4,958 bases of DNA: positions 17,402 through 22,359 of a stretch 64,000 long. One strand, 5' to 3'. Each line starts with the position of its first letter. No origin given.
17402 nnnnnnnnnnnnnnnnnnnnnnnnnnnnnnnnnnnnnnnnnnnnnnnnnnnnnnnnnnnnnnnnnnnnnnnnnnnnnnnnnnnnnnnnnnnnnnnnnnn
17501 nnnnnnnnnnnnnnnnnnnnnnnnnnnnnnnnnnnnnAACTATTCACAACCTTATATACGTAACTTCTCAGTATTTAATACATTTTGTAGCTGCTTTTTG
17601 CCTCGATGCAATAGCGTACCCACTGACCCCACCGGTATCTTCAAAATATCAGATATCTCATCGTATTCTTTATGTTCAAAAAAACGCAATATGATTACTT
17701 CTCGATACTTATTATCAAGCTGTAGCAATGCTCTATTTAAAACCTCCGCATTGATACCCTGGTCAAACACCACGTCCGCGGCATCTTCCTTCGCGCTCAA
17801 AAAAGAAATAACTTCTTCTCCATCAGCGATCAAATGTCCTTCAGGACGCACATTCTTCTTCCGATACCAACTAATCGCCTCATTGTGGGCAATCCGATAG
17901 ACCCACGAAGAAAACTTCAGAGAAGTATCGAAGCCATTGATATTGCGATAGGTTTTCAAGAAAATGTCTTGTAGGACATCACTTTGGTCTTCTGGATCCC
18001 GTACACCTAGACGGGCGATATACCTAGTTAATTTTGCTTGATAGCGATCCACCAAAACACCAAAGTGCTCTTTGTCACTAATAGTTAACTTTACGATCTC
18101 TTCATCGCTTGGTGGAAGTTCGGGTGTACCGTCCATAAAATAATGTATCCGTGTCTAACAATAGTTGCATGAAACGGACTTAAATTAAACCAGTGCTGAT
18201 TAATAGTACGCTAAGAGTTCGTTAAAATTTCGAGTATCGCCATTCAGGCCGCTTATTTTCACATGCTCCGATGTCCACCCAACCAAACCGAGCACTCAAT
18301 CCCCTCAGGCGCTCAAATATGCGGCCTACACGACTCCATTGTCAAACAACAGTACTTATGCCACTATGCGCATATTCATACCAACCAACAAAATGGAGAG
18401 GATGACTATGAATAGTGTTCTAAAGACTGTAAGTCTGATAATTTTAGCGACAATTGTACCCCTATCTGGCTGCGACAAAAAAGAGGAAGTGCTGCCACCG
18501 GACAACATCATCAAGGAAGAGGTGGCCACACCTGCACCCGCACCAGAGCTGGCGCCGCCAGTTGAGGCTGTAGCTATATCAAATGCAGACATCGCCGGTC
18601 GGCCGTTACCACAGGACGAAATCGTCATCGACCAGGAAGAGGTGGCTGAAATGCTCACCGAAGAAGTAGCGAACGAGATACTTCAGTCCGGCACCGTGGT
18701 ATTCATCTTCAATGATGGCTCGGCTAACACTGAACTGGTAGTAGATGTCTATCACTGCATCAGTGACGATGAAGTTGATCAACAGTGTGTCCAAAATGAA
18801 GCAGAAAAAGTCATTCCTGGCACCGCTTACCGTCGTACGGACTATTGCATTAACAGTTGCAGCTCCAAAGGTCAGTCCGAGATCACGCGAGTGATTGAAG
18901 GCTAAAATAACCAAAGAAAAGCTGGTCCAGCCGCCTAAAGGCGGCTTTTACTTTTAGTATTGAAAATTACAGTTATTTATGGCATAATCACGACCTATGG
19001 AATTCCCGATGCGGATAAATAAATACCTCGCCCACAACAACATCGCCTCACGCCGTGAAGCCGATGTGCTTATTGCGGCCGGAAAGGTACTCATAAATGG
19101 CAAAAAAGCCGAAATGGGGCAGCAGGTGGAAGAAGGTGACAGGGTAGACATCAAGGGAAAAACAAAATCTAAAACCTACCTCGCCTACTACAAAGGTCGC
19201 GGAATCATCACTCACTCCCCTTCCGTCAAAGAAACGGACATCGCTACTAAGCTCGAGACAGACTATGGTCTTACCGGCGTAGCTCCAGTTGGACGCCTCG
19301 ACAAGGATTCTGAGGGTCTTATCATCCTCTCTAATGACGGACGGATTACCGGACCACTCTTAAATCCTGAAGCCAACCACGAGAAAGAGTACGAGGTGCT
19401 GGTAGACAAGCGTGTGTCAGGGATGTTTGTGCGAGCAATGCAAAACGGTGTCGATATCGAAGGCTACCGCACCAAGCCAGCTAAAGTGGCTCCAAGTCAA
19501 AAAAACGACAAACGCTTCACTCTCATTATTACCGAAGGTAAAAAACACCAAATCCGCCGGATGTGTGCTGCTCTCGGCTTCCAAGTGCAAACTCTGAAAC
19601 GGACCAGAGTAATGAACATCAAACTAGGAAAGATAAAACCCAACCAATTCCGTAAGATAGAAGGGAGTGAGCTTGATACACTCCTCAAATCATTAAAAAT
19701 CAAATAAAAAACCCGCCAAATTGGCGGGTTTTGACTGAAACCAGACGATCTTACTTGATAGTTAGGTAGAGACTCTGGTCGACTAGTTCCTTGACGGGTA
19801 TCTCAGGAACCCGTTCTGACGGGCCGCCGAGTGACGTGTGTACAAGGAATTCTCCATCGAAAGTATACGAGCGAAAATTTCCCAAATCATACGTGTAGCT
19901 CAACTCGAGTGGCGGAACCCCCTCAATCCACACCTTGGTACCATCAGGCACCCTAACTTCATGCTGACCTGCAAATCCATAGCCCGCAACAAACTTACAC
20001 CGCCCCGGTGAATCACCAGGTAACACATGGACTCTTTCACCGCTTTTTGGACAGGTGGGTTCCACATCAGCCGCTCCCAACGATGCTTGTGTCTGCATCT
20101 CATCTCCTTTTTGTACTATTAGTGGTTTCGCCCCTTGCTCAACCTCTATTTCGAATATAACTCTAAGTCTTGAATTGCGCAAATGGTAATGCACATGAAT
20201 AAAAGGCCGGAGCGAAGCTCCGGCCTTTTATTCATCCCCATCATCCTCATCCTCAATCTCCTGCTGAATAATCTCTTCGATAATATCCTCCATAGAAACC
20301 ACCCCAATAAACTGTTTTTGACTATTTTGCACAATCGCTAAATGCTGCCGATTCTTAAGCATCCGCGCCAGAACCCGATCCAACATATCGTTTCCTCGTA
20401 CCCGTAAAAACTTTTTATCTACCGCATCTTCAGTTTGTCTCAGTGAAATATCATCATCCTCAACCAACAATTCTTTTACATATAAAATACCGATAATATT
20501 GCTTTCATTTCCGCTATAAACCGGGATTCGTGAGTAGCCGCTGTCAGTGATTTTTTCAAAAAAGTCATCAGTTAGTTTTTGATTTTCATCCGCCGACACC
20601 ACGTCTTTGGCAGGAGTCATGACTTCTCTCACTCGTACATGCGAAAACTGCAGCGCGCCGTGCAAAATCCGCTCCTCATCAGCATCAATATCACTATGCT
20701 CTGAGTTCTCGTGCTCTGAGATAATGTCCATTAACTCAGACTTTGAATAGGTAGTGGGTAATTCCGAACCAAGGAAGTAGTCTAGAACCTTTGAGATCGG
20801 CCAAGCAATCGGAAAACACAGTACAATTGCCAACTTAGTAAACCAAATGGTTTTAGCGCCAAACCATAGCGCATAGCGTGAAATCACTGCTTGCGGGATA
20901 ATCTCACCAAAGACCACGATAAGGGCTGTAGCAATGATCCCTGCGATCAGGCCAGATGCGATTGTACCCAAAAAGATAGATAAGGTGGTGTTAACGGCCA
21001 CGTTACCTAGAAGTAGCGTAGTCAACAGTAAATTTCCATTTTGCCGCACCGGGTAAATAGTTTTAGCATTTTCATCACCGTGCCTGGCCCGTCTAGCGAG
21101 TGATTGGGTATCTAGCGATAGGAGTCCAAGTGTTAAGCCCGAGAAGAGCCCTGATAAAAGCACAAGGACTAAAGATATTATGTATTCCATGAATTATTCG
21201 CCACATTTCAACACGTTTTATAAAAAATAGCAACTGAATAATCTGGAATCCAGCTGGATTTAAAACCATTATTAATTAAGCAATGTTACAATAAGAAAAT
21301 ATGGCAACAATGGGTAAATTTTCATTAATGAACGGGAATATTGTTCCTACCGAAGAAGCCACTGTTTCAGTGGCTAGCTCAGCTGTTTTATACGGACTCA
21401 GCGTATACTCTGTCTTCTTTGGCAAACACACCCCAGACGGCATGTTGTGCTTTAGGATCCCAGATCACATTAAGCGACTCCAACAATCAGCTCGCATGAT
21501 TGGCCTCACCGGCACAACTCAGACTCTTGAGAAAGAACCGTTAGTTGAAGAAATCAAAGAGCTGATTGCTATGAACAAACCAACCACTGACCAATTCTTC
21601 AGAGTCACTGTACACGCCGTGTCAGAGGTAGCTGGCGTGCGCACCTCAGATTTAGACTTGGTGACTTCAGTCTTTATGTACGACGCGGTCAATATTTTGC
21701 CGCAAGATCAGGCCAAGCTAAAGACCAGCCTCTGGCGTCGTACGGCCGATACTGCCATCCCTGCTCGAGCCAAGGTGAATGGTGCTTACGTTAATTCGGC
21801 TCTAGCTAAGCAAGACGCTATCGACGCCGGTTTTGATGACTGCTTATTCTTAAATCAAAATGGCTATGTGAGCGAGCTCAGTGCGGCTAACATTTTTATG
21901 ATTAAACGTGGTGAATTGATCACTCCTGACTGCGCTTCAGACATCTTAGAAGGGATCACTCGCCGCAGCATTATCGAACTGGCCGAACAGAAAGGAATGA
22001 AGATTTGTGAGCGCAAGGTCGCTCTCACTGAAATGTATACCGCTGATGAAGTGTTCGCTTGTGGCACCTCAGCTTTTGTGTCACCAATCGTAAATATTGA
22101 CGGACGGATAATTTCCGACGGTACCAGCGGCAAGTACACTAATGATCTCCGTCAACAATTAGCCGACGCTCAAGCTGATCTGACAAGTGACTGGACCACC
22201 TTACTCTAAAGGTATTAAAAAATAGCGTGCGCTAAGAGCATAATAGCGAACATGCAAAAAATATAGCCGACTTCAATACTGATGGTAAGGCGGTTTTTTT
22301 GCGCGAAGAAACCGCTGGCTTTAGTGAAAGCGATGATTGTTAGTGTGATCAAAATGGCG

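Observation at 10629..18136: ECF sigma/anti-sigma pair directly upstream of a 1551-aa beta-helix/CnaB/PG-binding protein and a CAP-domain protein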

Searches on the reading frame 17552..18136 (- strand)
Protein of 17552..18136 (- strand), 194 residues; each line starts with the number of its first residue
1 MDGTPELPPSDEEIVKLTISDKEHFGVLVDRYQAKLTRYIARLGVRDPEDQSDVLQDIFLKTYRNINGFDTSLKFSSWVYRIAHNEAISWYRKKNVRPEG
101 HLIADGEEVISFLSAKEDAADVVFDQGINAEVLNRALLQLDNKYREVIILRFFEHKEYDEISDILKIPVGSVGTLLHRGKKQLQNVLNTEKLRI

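Call 3: search_protein_families(library=pfam, proteins=[window:17552-18136:-], max_evalue=0.01)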
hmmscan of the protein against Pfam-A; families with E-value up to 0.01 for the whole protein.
window:17552-18136:- (194 aa): 3 families
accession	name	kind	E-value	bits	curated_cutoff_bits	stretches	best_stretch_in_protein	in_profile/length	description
PF04542.20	Sigma70_r2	-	1.1e-15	57.6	24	1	28-95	1-69/71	Sigma-70 region 2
PF08281.18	Sigma70_r4_2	-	6.2e-15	55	25.7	1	132-183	3-54/54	Sigma-70, region 4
PF04545.22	Sigma70_r4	-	1.3e-08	34.6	24.1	1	136-184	1-49/50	Sigma-70, region 4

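Call 4: search_protein_families(library=ncbifam, proteins=[window:17552-18136:-], max_evalue=0.01)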
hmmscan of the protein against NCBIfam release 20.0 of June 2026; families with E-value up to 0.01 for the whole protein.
window:17552-18136:- (194 aa): 93 families (the best 25 are shown)
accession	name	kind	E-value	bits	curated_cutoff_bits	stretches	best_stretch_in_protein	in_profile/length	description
NF007223.0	PRK09641.1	equivalog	1.6e-32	112.9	209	1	14-188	9-185/187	RNA polymerase sigma factor SigW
TIGR02948.1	SigW_bacill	equivalog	5.6e-31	108.1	243.1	1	14-187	9-184/187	RNA polymerase sigma factor SigW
TIGR02937.1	sigma70-ECF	superfamily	3.3e-28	98.4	42.9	1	27-186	5-164/165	sigma-70 family RNA polymerase sigma factor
NF008888.0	PRK11922.1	equivalog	2.7e-25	89.3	204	1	10-189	16-198/231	RNA polymerase sigma factor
TIGR02939.1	RpoE_Sigma70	equivalog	2.2e-24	86.5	236.15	1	14-187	10-186/190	RNA polymerase sigma factor RpoE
NF009166.1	PRK12513.1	equivalog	3.8e-24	85.5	206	1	17-191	16-190/193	RNA polymerase sigma factor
NF009171.0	PRK12518.1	equivalog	3.9e-24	85.5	208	1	10-190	13-187/191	RNA polymerase sigma factor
TIGR02950.1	SigM_subfam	subfamily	2.7e-22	79.3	147.95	1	30-187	7-158/159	RNA polymerase sigma factor, SigM family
TIGR02954.1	Sig70_famx3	hypoth_equivalog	7.2e-22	77.9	188.5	1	12-188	4-168/170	RNA polymerase sigma-70 factor, TIGR02954 family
NF007216.0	PRK09638.1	equivalog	1e-21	77.5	194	1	19-190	14-177/180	RNA polymerase sigma factor SigY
NF009195.0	PRK12543.1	subfamily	2.5e-21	76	197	1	14-189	11-180/192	RNA polymerase sigma factor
NF009174.0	PRK12522.1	equivalog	3e-21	76.2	217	1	24-189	4-169/175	RNA polymerase sigma factor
TIGR02952.1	Sig70_famx2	equivalog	5.4e-21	75.2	206.45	1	20-186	8-169/170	ECF subfamily RNA polymerase sigma factor, BldN family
NF004113.0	PRK05602.1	equivalog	5.7e-21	75.1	208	1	11-191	32-205/211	RNA polymerase sigma factor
NF009168.0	PRK12515.1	subfamily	7.2e-21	74.5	236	1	11-189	9-181/189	RNA polymerase sigma factor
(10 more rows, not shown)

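Call 73: search_solved_structures(query=window:17552-18136:-, max_evalue=0.00001)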
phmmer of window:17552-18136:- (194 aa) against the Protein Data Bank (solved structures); distinct sequences matched with E-value up to 0.00001: 18.
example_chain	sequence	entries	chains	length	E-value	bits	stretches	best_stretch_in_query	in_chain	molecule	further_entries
5wuq_A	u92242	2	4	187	2e-24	89.9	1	16-187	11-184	ECF RNA polymerase sigma factor SigW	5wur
6in7_B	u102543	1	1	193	1.7e-17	67.3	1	11-187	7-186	RNA polymerase sigma-H factor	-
8z6g_B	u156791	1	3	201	1.8e-17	67.2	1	11-187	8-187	RNA polymerase sigma factor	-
1or7_A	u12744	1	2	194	6.2e-15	58.9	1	16-186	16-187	RNA polymerase sigma-E factor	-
6jbq_F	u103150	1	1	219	9.1e-15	58.4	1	16-186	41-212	ECF RNA polymerase sigma-E factor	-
5zx2_F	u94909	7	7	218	2.3e-14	57.1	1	45-187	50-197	ECF RNA polymerase sigma factor SigH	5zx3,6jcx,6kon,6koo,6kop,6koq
6jcy_F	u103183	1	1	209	5.9e-14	55.7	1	45-187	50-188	ECF RNA polymerase sigma factor SigH,ECF RNA polymerase sigma factor SigE,ECF RNA polymera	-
5or5_A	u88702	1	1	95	8.1e-12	48.8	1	16-90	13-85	ECF RNA polymerase sigma-E factor,ECF RNA polymerase sigma factor SigW,ECF RNA polymerase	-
9m9e_F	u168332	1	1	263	9.9e-10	42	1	28-187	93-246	ECF RNA polymerase sigma factor SigE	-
9m98_F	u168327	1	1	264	1.3e-09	41.6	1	28-187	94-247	ECF RNA polymerase sigma factor SigE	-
9m9d_F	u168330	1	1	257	1.5e-09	41.4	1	28-187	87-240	ECF RNA polymerase sigma factor SigE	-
6jhe_A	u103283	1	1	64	2.3e-09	40.8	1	132-187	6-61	ECF RNA polymerase sigma factor SigW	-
2map_A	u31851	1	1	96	9.9e-09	38.7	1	16-90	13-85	RNA polymerase sigma factor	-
2mao_A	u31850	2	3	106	1e-08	38.7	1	16-91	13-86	RNA polymerase sigma factor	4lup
4cxf_A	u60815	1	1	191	1.2e-08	38.4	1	20-189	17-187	RNA POLYMERASE SIGMA FACTOR CNRH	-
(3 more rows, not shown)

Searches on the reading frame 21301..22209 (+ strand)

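Call 50: search_protein_families(library=pfam, proteins=[window:21301-22209:+], max_evalue=0.0001)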
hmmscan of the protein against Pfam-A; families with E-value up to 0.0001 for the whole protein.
window:21301-22209:+ (302 aa): 1 family
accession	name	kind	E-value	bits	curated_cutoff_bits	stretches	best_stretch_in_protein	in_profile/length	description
PF01063.24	Aminotran_4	-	5.7e-43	147.8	28.5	1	47-266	11-223/223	Amino-transferase class IV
